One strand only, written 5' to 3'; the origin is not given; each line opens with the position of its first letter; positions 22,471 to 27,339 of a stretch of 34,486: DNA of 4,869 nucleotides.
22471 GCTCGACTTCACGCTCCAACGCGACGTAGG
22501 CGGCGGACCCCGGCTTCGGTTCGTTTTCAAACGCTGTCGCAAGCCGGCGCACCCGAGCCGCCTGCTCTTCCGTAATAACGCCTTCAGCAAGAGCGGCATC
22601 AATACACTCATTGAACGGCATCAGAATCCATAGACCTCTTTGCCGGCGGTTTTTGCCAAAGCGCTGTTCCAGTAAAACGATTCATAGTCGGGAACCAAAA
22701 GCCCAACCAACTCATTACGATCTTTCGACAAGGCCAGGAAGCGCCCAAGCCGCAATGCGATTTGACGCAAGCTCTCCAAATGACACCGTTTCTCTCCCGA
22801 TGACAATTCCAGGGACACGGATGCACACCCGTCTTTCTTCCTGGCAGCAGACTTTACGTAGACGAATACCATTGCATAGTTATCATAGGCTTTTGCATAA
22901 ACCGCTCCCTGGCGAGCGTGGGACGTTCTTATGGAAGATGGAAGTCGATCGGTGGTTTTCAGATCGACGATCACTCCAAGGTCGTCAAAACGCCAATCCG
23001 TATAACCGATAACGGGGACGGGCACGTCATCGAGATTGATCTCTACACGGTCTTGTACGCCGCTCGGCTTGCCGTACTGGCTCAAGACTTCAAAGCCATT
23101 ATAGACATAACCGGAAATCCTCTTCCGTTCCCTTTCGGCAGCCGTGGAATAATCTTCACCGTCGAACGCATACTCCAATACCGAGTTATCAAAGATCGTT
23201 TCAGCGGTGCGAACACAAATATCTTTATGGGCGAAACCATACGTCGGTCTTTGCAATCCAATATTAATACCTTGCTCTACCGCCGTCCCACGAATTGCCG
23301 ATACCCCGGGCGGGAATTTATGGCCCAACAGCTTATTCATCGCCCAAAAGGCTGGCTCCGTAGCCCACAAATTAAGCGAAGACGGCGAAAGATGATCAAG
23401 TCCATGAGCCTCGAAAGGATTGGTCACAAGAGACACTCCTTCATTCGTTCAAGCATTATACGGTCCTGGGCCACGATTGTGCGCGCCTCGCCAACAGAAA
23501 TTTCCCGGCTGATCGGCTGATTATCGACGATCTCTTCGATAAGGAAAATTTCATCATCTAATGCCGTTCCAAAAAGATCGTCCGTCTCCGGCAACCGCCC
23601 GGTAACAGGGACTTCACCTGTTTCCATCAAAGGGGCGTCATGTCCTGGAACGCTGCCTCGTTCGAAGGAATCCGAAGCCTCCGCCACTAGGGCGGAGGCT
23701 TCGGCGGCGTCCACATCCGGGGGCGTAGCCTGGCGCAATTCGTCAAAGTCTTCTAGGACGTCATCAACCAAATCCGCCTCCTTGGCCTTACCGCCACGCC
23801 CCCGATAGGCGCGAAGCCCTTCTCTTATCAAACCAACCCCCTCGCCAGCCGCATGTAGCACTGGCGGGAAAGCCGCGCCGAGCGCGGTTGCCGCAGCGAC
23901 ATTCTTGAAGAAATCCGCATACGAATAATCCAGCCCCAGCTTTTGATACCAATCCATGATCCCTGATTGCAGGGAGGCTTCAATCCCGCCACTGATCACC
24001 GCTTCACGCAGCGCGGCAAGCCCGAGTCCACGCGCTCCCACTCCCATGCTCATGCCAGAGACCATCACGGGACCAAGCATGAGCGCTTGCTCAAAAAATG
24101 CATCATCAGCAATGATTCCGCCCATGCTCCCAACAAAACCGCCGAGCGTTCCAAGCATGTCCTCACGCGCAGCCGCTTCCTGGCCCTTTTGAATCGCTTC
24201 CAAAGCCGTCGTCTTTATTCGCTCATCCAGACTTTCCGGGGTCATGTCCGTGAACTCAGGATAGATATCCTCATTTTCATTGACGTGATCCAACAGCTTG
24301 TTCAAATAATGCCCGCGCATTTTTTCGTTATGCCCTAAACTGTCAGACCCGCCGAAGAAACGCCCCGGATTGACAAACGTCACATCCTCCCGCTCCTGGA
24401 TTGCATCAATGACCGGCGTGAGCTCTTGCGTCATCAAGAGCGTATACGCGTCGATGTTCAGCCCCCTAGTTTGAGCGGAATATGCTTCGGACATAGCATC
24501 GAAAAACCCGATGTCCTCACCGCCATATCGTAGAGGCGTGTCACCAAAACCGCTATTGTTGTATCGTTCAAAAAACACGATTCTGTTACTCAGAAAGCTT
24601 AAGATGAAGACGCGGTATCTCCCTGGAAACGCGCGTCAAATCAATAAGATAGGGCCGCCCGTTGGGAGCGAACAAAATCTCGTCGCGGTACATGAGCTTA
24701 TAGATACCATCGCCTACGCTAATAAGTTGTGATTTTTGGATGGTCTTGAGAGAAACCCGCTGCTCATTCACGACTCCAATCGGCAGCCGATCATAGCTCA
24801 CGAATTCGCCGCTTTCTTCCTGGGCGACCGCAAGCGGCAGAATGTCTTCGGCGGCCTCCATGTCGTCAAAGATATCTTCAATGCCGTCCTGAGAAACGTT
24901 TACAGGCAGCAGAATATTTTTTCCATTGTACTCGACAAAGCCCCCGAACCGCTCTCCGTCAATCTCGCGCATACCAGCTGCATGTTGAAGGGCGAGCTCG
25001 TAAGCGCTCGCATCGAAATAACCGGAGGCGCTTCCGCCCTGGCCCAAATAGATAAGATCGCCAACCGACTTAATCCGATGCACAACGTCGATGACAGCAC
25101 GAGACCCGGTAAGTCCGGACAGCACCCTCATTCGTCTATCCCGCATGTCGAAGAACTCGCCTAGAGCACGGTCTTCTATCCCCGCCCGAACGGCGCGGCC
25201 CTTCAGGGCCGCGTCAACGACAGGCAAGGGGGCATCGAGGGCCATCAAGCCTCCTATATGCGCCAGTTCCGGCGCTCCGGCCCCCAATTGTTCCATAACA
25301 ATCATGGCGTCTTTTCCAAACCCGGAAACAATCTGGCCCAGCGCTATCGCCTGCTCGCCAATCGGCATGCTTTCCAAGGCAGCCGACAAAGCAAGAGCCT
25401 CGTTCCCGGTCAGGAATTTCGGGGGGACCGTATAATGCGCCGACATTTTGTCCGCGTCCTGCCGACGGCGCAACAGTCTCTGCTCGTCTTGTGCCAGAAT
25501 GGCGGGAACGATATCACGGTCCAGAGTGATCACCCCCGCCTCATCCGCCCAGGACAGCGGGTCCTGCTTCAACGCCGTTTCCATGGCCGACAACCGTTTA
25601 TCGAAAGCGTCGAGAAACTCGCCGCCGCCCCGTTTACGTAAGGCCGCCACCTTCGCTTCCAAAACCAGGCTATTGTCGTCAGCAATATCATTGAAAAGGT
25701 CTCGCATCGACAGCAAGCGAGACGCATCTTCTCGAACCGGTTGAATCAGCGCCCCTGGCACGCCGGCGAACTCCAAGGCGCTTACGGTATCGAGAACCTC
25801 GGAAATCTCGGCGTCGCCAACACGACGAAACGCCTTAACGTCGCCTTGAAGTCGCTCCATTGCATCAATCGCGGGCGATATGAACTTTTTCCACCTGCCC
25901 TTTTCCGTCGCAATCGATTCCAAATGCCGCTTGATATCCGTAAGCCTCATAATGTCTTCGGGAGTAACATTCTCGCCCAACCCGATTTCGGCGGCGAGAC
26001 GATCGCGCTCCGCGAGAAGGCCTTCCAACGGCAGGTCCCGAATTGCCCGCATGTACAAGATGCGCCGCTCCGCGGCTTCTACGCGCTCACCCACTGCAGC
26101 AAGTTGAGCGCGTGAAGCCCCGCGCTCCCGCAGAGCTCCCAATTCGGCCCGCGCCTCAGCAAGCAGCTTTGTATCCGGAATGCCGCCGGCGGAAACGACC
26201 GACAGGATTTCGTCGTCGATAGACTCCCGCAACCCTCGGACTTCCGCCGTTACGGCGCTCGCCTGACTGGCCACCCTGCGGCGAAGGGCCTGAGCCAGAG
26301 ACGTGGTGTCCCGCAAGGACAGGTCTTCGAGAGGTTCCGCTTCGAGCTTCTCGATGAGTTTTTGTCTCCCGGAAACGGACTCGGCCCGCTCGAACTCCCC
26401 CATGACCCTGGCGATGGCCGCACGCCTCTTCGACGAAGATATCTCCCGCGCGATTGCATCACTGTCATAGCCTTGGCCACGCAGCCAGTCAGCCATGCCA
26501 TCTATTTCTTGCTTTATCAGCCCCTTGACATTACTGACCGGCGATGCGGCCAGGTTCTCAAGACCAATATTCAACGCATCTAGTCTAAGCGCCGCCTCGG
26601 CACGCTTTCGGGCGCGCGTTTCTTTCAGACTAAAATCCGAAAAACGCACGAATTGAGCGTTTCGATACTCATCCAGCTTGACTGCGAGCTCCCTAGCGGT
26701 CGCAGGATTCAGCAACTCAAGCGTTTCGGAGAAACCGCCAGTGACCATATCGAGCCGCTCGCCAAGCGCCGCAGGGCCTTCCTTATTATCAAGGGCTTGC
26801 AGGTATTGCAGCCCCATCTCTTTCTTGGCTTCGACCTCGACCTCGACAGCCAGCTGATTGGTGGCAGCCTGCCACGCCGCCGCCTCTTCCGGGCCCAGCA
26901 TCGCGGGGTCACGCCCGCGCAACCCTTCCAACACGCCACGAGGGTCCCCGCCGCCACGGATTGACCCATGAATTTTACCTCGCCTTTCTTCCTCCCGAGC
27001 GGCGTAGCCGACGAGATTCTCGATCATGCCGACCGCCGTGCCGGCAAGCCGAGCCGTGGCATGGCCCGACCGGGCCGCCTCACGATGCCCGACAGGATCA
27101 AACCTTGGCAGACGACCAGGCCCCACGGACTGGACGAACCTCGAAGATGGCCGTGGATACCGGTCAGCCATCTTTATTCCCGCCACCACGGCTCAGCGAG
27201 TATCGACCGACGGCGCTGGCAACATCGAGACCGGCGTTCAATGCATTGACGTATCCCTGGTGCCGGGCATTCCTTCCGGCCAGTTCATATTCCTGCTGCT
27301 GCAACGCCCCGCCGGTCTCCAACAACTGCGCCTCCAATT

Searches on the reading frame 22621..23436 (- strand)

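Call 49: search_protein_families(library=phrogs, proteins=[window:22621-23436:-], max_evalue=0.001)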
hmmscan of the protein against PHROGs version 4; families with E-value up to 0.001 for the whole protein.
window:22621-23436:- (271 aa): 2 families
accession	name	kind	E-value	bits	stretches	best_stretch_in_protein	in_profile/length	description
phrog_10230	-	unknown function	4.4e-24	86.2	1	9-262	16-269/279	-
phrog_69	-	DNA, RNA and nucleotide metabolism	2.1e-05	24.7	1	13-184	87-247/501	exonuclease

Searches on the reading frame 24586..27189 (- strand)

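Call 49: search_protein_families(library=phrogs, proteins=[window:24586-27189:-], max_evalue=0.001)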
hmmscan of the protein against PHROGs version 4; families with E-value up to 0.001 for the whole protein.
window:24586-27189:- (867 aa): 1 family
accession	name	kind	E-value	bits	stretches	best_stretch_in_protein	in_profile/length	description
phrog_992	-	head and packaging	8.9e-08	32.2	1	525-641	445-561/764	head protein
